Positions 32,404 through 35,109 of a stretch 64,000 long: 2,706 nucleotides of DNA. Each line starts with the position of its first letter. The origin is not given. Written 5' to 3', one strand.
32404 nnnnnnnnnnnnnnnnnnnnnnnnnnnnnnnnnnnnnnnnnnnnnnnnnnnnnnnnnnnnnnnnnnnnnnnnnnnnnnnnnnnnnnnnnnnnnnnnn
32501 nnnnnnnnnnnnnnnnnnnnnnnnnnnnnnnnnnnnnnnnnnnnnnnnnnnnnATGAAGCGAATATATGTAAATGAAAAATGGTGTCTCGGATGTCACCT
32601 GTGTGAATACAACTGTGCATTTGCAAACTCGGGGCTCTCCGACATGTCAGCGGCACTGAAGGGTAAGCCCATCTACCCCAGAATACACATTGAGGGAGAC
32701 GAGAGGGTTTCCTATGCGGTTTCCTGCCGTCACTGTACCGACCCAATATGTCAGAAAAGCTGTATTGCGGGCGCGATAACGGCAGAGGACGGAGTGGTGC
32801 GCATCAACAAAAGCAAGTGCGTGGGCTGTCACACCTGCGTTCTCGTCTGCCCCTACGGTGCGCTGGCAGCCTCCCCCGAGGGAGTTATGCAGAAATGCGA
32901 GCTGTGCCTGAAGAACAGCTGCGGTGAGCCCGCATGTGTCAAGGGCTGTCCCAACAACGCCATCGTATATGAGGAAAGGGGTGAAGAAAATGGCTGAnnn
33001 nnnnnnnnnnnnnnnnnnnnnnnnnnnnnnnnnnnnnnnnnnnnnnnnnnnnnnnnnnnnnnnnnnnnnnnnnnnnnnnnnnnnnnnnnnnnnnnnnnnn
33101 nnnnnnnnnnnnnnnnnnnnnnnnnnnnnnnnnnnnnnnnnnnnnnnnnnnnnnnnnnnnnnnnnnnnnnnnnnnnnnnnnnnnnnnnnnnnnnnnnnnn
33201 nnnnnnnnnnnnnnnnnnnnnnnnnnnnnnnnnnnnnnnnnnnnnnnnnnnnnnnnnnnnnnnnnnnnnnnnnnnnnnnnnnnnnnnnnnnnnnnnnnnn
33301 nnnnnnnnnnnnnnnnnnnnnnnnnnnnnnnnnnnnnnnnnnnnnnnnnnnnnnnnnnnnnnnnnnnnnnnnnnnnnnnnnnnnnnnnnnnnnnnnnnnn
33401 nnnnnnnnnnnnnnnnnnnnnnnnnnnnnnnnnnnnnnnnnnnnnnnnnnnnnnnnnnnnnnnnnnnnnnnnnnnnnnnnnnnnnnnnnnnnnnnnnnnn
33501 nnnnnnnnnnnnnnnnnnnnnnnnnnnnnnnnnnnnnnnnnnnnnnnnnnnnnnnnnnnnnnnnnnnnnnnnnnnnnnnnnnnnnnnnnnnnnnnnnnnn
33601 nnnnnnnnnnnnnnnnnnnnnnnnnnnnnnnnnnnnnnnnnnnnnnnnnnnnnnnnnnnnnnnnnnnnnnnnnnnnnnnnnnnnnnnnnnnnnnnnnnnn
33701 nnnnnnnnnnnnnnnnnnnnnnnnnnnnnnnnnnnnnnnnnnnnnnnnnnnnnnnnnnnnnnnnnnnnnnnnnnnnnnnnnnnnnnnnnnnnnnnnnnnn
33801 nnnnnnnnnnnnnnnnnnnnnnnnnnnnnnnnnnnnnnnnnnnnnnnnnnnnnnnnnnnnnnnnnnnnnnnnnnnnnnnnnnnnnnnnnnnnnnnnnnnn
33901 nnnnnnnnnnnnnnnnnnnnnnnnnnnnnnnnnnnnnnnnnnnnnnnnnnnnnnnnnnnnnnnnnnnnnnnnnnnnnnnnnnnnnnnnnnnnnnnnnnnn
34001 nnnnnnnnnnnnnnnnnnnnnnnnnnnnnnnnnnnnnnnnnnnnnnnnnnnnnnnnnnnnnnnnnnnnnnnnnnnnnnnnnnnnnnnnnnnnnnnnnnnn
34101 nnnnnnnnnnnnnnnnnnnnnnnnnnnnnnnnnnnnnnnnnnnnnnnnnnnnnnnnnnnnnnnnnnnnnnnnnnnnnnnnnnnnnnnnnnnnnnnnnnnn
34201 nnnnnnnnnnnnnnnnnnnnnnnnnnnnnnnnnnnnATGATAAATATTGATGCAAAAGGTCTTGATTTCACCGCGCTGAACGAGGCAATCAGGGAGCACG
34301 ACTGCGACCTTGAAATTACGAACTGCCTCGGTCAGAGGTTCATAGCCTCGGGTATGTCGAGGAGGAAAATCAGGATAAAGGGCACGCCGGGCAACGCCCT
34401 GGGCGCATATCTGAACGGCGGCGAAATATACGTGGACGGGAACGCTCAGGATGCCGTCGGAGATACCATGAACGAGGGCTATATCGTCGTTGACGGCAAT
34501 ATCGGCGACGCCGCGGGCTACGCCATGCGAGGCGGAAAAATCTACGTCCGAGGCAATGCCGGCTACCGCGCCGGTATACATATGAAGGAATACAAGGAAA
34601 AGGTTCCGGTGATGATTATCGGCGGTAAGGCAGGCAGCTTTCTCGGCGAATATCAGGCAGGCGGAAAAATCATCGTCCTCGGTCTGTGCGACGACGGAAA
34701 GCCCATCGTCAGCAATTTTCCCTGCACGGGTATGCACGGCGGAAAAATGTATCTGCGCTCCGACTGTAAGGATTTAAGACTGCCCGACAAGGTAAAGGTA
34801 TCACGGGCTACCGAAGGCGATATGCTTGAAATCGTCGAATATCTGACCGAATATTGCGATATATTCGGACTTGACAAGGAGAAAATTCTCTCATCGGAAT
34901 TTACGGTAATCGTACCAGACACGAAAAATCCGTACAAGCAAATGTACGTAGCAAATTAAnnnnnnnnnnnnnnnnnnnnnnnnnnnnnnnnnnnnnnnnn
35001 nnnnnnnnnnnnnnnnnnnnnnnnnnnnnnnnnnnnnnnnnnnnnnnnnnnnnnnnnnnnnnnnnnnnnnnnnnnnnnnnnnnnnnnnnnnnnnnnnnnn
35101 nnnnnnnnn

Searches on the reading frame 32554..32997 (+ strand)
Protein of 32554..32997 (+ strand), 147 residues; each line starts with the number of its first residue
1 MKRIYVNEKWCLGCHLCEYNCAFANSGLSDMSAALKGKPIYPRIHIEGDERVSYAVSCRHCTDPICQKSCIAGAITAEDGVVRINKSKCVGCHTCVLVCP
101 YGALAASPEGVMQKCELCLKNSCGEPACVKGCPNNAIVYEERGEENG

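Call 3: search_protein_families(library=pfam, proteins=[window:32554-32997:+])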
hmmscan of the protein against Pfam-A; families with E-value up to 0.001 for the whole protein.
window:32554-32997:+ (147 aa): 10 families
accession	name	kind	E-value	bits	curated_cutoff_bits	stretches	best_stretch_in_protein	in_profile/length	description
PF13247.11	Fer4_11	-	1.3e-12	48.2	26.2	1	56-139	8-97/100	4Fe-4S dicluster domain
PF12838.12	Fer4_7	-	1.1e-10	42.3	27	1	57-103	1-52/52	4Fe-4S dicluster domain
PF00037.32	Fer4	-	4.2e-10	39.5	21.1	1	83-104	2-23/24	4Fe-4S binding domain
PF12837.12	Fer4_6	-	6.9e-10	38.8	25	1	81-104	1-24/24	4Fe-4S binding domain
PF13187.11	Fer4_9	-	2.8e-08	34.1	27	1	58-103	2-51/52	4Fe-4S dicluster domain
PF12797.12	Fer4_2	-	5e-08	32.8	24.5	1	81-101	2-22/22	4Fe-4S binding domain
PF13484.11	Fer4_16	-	5.1e-06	27.6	30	0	88-116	1-28/66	4Fe-4S double cluster binding domain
PF13237.11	Fer4_10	-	3.7e-05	24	25.5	1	57-100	8-53/53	4Fe-4S dicluster domain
PF14697.11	Fer4_21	-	4.6e-05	23.9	35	1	56-101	9-53/59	4Fe-4S dicluster domain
PF25160.1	LdpA_Fe-S-bd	-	5.7e-05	23.3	27.6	1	60-106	4-45/49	LdpA Fe-S cluster-binding domain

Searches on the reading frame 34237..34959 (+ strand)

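Call 3: search_protein_families(library=pfam, proteins=[window:34237-34959:+])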
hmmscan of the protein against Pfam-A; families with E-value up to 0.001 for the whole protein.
window:34237-34959:+ (240 aa): 1 family
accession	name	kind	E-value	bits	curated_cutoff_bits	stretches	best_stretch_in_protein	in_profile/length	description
PF01493.24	GXGXG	-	1.1e-28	100.5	32.5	1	16-179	8-168/190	GXGXG motif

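Call 4: search_protein_families(library=ncbifam, proteins=[window:34237-34959:+])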
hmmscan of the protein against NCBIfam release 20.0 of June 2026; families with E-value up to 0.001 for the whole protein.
window:34237-34959:+ (240 aa): 3 families
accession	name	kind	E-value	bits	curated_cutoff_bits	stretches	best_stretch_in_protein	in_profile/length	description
TIGR03122.1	one_C_dehyd_C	equivalog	1.1e-18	67.5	130.65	1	21-153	58-193/260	formylmethanofuran dehydrogenase subunit C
NF042910.1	FMH_DH_FwdC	exception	1.2e-14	54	340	2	38-102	141-205/271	tungsten-dependent formylmethanofuran dehydrogenase subunit FwdC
NF008730.0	PRK11750.1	equivalog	3.4e-08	31.3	1047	1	31-180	1256-1407/1490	glutamate synthase large subunit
